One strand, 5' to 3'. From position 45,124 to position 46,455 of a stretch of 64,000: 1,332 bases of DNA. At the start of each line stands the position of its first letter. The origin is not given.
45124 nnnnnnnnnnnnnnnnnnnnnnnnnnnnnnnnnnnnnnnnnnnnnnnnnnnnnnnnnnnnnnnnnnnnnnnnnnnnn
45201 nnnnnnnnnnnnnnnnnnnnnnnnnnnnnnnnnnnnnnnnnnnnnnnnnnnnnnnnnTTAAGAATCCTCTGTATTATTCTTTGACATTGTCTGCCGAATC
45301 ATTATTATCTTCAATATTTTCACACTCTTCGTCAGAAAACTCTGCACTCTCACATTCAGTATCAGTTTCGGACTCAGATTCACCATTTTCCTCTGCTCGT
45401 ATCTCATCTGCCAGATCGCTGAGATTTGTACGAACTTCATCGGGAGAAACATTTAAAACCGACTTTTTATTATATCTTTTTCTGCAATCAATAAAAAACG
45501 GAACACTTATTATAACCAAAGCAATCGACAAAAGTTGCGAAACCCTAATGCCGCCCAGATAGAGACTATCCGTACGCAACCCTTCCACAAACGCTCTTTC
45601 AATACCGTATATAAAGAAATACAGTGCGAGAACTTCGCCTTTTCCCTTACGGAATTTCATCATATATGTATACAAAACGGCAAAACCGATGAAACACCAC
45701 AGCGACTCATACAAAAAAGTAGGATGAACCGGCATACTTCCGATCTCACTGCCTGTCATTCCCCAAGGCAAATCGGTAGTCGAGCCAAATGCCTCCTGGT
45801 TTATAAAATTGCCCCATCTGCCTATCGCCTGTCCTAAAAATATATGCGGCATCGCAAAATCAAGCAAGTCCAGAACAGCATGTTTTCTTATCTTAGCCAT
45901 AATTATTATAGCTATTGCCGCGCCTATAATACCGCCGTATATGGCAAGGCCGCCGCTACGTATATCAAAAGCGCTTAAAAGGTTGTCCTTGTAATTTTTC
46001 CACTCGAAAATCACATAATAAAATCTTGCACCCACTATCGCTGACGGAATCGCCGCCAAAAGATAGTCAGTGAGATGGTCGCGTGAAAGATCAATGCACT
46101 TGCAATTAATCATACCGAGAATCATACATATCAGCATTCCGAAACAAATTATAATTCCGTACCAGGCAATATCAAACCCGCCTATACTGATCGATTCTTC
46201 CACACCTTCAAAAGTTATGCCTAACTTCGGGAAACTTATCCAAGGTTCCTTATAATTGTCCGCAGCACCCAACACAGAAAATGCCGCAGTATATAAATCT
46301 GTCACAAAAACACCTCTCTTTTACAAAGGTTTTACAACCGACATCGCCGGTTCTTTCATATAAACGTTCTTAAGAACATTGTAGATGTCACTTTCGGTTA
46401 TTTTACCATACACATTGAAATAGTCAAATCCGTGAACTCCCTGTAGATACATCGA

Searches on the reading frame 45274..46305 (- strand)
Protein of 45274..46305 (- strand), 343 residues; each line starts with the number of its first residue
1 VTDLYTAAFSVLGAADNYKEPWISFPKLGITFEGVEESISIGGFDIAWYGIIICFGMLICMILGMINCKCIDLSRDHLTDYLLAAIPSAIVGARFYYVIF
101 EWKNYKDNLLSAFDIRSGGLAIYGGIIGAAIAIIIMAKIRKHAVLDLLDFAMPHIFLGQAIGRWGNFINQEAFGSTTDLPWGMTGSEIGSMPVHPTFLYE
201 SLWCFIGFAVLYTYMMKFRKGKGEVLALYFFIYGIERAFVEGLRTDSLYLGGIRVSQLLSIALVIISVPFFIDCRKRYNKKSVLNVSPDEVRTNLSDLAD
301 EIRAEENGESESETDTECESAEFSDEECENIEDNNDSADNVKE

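Call 5: search_protein_families(library=pfam, proteins=[window:45274-46305:-], max_evalue=0.01)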
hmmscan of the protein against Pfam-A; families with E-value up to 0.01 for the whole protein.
window:45274-46305:- (343 aa): 1 family
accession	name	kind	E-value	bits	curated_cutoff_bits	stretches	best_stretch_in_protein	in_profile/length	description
PF01790.23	LGT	-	9.3e-75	251.5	24.9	1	39-271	4-238/240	Prolipoprotein diacylglyceryl transferase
